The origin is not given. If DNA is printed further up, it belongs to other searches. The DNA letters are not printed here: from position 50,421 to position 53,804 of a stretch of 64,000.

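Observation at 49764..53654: Orphan giant pilin-like protein plus Cys-rich anchored partner inserted just upstream of fliL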

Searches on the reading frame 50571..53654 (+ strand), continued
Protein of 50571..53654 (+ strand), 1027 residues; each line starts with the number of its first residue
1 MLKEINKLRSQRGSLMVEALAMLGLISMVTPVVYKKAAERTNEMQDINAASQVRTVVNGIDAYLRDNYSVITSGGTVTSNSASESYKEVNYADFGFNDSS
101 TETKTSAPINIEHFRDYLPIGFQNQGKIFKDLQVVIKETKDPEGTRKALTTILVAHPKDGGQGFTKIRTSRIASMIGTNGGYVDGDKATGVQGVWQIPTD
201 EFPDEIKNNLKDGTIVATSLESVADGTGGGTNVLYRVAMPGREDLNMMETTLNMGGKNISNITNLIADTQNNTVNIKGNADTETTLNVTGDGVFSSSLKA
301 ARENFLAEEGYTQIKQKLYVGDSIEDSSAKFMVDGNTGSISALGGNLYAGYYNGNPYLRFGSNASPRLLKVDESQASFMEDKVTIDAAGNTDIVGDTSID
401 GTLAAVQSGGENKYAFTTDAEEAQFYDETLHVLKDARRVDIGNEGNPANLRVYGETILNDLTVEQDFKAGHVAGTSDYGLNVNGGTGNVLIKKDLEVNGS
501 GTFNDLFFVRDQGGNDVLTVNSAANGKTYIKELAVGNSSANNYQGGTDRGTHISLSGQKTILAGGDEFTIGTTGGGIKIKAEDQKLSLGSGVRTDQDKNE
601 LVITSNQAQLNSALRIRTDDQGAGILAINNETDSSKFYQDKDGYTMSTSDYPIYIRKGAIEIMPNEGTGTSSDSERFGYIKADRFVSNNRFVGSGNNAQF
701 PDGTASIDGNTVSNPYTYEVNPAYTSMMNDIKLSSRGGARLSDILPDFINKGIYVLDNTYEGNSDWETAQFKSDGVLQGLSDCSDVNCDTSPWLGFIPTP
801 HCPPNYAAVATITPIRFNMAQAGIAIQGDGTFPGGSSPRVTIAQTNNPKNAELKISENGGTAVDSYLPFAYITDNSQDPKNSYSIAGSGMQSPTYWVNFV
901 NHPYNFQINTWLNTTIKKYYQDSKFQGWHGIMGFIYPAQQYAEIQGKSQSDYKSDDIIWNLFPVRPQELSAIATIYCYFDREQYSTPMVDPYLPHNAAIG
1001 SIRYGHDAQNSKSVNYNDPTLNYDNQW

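Call 41: fold_search(model_id=the predicted structure, library=pdb)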
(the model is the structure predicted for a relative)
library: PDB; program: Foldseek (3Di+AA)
matches with E <= 10: 187; with E <= 0.001: 0
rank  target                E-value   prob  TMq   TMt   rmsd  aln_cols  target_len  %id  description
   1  7w63_B                1.3e-01  0.38  0.08  0.16  15.3       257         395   12  Crystal structure of minor pilin TcpB from Vibrio cholerae (released 2022-11-09)
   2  7dpf_1                2.4e-01  0.08  0.05  0.16  22.8       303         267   12  Cryo-EM structure of Coxsackievirus B1 mature virion (released 2021-05-05)
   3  4uxg_I                3.3e-01  0.05  0.06  0.10  23.4       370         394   13  Crystal structure of the carboxy-terminal region of the bacteriophage T4 proximal long tail fibre protein gp34, R32 na (released 2015-09-30)
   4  7wzg_B                3.4e-01  0.05  0.03  0.09  17.5       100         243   11  Cypemycin N-terminal methyltransferase CypM (released 2023-02-22)
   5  3eex_A                4.0e-01  0.05  0.06  0.13  17.7       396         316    9  The crystal structure of OspA mutant (released 2009-09-08)
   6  5nxf_B                4.7e-01  0.03  0.05  0.09  36.8       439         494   12  Crystal structure of the carboxy-terminal region of the bacteriophage T4 proximal long tail fibre protein gp34, residu (released 2017-07-12)
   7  4o9x                  5.0e-01  0.04  0.07  0.04  35.5       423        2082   13  Crystal Structure of TcdB2-TccC3 (released 2014-02-26)
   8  7qun_B                5.0e-01  0.02  0.04  0.06  31.8       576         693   11  CryoEM structure of mammalian AAP in complex with Meropenem (released 2022-11-16)
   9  4uxg_H                5.6e-01  0.04  0.06  0.11  29.1       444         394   11  Crystal structure of the carboxy-terminal region of the bacteriophage T4 proximal long tail fibre protein gp34, R32 na (released 2015-09-30)
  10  7px8_A                5.6e-01  0.01  0.04  0.05  32.5       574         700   11  CryoEM structure of mammalian acylaminoacyl-peptidase (released 2022-05-25)
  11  7wzg_C                8.0e-01  0.03  0.03  0.09  17.4        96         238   11  Cypemycin N-terminal methyltransferase CypM (released 2023-02-22)
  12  5aoo_B                1.1e+00  0.01  0.04  0.09  26.5       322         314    9  X-ray structure of a human Kobuvirus: Aichi virus A (AiV) (released 2016-03-09)
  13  7wzg_D                1.2e+00  0.03  0.03  0.09  17.4        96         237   11  Cypemycin N-terminal methyltransferase CypM (released 2023-02-22)
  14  6u9e_B                1.2e+00  0.08  0.05  0.21  11.8       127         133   10  Structure of PdpA-VgrG Complex, Lidless (released 2019-10-23)
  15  1nmt_A                1.2e+00  0.01  0.04  0.07  15.3       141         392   11  N-MYRISTOYL TRANSFERASE FROM CANDIDA ALBICANS AT 2.45 A (released 1999-01-13)
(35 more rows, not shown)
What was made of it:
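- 50610..51440 (+): PilV-like pilin module (residues 14-290): hydrophobic alpha1-N helix with Glu at +5, then an alpha/beta domain. The best PDB fold match is minor pilin TcpB, but at E 0.13 (call 41).
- Closest known: TcpB. Same: TcpB is the top-ranked PDB fold match (call 41).
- T4 gp34 fragments appear among the PDB hits at E 0.3-0.6 (call 41).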

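Call 43: find_related_loci(query=A3, collection=metagenome_contigs, flank=10000)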
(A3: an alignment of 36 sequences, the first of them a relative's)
Query A3 (234 aa) in metagenome_contigs; peptide patterns used: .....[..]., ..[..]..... (x = any residue, [..] = any of these).
600 stretches matched a pattern (row limit reached: there are more); 103 encode a relative of the query (tblastn E <= 1e-3); the best 80 are kept; 80 distinct loci.
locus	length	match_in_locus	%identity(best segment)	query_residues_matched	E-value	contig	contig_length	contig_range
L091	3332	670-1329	54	1-234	2e-68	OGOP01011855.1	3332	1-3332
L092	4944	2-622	54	11-234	6e-65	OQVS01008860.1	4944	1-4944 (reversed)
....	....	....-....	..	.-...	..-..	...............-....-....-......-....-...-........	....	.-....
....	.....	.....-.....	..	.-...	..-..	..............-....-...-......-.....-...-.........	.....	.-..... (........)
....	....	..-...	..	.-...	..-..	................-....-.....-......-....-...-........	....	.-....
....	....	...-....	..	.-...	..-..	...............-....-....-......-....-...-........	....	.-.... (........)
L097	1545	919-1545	50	4-223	6e-62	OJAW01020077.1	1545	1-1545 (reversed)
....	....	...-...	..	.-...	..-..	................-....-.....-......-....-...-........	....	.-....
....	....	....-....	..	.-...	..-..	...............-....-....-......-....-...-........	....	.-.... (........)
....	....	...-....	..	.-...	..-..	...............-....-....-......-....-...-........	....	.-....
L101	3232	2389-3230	46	2-234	6e-59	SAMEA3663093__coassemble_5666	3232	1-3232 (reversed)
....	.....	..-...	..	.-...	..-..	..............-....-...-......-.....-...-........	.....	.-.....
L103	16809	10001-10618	50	5-234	1e-57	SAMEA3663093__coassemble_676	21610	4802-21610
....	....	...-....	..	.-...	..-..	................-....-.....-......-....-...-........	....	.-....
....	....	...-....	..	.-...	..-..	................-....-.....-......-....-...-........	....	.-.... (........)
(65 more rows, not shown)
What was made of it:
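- Tried and rejected: An 80-locus metagenome scan gave the same result (call 43).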

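Call 62: find_encoding_contigs(protein=P0230, flank=10000, max_places=3)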
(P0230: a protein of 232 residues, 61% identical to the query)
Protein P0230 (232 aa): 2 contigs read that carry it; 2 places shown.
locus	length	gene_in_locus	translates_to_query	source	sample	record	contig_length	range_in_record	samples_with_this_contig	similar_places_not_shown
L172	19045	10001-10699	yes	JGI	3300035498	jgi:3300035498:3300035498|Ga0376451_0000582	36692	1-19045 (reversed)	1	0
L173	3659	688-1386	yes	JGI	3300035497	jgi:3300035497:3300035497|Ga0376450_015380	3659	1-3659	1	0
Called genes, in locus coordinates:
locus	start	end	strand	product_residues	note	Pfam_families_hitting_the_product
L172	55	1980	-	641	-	-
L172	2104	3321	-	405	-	-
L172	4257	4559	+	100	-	PF01022:HTH_5, PF12840:HTH_20, PF13601:HTH_34 (faint)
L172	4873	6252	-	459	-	PF01435:Peptidase_M48, PF13428:TPR_14 (faint), PF14559:TPR_19 (faint)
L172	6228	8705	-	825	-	PF00575:S1 (faint), PF10150:RNase_E_G, PF20833:RNase_E_G_Thio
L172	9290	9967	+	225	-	PF05307:Bundlin, PF08805:PilS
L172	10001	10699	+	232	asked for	PF05307:Bundlin, PF08805:PilS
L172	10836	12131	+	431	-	PF11741:AMIN, PF01520:Amidase_3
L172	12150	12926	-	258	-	PF02535:Zip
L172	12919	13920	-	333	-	PF01156:IU_nuc_hydro (weak)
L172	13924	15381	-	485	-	PF02934:GatB_N, PF02637:GatB_Yqey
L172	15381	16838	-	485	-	PF01425:Amidase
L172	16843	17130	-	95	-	PF02686:GatC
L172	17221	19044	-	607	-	?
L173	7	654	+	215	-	PF05307:Bundlin, PF08805:PilS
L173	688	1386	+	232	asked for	PF05307:Bundlin, PF08805:PilS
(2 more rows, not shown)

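Call 72: fold_search(model_id=the predicted structure, library=viral)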
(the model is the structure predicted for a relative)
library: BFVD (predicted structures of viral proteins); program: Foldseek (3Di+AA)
matches with E <= 10: 589; with E <= 0.001: 30
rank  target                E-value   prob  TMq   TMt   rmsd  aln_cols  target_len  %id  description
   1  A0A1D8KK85            3.9e-07  0.90  0.08  0.10  75.8       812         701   12  Uncharacterized protein [Synechococcus phage S-CAM3]
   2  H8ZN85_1              2.1e-06  0.51  0.06  0.07  43.0       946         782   13  Phage tail fiber-like protein [Synechococcus phage metaG-MbCM1]
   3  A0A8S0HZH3            9.4e-06  0.38  0.07  0.06  81.2      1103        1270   11  (no name in the UniProt tables at hand)
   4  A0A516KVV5            9.9e-06  0.63  0.07  0.09  78.6       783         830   13  (no name in the UniProt tables at hand)
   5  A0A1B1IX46            1.9e-05  0.21  0.06  0.05  67.2       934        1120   12  (no name in the UniProt tables at hand)
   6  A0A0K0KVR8            3.2e-05  0.33  0.06  0.08  88.5       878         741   11  Uncharacterized protein [Prochlorococcus phage P-TIM68]
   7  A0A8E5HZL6            3.5e-05  0.44  0.07  0.08  48.4      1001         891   11  (no name in the UniProt tables at hand)
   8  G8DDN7                3.9e-05  0.41  0.08  0.07  60.0       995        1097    9  (no name in the UniProt tables at hand)
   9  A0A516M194            5.7e-05  0.44  0.08  0.10  71.3       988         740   11  (no name in the UniProt tables at hand)
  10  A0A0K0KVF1            7.0e-05  0.57  0.10  0.10  70.0       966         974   12  Peptidase S74 domain-containing protein [Prochlorococcus phage P-TIM68]
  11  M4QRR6                7.0e-05  0.25  0.06  0.05  76.8       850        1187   13  Uncharacterized protein [Synechococcus phage S-SKS1]
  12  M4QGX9                7.4e-05  0.25  0.07  0.07  79.9      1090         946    9  Uncharacterized protein [Prochlorococcus phage MED4-213]
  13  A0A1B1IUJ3            1.0e-04  0.66  0.07  0.08  38.0       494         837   13  (no name in the UniProt tables at hand)
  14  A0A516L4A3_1          1.0e-04  0.38  0.07  0.08  91.5       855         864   12  (no name in the UniProt tables at hand)
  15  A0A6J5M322            1.2e-04  0.35  0.09  0.10  82.2      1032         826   12  Intramolecular chaperone auto-processing domain containing protein [uncultured Caudovirales phage]
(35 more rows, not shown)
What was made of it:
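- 51441..52520 (+): Hypervariable, G/N/T/D-rich, beta-rich middle region (residues 291-650); presumed stalk or fibre. Phage-fibre-like 3Di matches have TM<=0.10 (call 72).
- Foldseek against predicted viral structures gives tail-fibre-like proteins with E down to 3.9e-7 (call 72).
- Tried and rejected: Viral fold hits were rejected as non-specific, with TM<=0.10 (call 72).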

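Call 79: search_protein_families(library=pfam, proteins=[P0075, P0097], max_evalue=0.01)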
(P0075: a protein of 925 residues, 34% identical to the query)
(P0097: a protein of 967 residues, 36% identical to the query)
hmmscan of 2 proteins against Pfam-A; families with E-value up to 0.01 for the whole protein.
P0075 (925 aa): 3 families
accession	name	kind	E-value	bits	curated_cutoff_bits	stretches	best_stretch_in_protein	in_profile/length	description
PF04917.17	Shufflon_N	-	2.4e-06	27.7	27.5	1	122-269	58-203/324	Bacterial shufflon protein, N-terminal constant region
PF04519.19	Bactofilin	-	1.3e-05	25.8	27.9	0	362-425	2-59/98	Polymer-forming cytoskeletal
PF25084.1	LbH_EIF2B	-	0.0079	16.6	54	0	306-393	9-93/105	EIF2B subunit epsilon LbH domain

P0097 (967 aa): 0 families
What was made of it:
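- On Beta-solenoid / beta-helix fibres: There is a sub-threshold Bactofilin hit (25.8 bits against a 27.9 cutoff) and a weak LbH_EIF2B hit (E 0.0079) in homolog P0075 (call 79).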

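Call 93: find_encoding_contigs(protein=P0305, flank=10000, max_places=3)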
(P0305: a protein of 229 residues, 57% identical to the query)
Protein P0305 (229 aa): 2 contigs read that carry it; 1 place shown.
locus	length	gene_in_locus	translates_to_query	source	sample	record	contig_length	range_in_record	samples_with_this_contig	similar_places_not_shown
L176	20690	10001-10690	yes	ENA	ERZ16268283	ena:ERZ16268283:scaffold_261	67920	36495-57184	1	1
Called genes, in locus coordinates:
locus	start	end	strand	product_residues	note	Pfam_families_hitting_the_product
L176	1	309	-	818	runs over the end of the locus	PF00133:tRNA-synt_1, PF01406:tRNA-synt_1e (faint), PF09334:tRNA-synt_1g, PF13603:tRNA-synt_1_2, PF00133:tRNA-synt_1, PF09334:tRNA-synt_1g (weak), PF08264:Anticodon_1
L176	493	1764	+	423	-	PF01029:NusB, PF01728:FtsJ, PF01189:Methyltr_RsmB-F, PF03602:Cons_hypoth95, PF13847:Methyltransf_31, PF09445:Methyltransf_15 (weak), PF13649:Methyltransf_25 (weak)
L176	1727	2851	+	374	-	-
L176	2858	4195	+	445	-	-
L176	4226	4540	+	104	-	-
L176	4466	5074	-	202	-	-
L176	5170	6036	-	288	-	PF01430:HSP33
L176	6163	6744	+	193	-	PF02631:RecX_HTH2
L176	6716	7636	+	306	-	PF18723:HMUDK_hel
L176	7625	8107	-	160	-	PF02075:RuvC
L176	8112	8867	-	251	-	PF20772:TACO1_YebC_N, PF01709:Transcrip_reg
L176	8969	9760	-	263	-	PF00270:DEAD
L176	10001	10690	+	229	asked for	PF05307:Bundlin, PF08805:PilS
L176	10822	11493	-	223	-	-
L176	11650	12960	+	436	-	PF07690:MFS_1, PF13000:Acatn, PF07690:MFS_1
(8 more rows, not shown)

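Call 95: find_encoding_contigs(protein=P0248, flank=10000, max_places=2)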
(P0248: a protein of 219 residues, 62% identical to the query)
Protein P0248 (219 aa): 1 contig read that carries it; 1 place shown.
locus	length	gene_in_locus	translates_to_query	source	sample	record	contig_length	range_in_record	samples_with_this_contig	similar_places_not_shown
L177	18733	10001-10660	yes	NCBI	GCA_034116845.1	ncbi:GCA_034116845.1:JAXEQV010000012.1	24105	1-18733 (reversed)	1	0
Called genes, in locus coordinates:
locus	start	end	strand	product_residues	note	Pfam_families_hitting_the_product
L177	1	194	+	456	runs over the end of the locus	PF01225:Mur_ligase, PF08245:Mur_ligase_M, PF02875:Mur_ligase_C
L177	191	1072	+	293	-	PF02016:Peptidase_S66, PF17676:Peptidase_S66C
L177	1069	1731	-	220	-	PF13398:Peptidase_M50B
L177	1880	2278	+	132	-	PF01503:PRA-PH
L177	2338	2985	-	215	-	-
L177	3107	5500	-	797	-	PF00924:MS_channel_2nd, PF21082:MS_channel_3rd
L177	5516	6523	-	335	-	PF01118:Semialdhyde_dh, PF02774:Semialdhyde_dhC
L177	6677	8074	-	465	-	PF00884:Sulfatase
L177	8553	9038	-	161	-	PF00380:Ribosomal_S9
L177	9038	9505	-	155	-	PF00572:Ribosomal_L13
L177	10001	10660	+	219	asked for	PF05307:Bundlin, PF08805:PilS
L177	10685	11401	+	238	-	PF05307:Bundlin, PF08805:PilS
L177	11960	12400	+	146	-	-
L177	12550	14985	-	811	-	PF03030:H_PPase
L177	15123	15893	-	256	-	PF23745:ANK_LRRK2 (faint), PF13606:Ank_3 (faint), PF12796:Ank_2, PF13857:Ank_5 (weak), PF00023:Ank (weak), PF13637:Ank_4, PF13857:Ank_5 (weak), PF00023:Ank (weak)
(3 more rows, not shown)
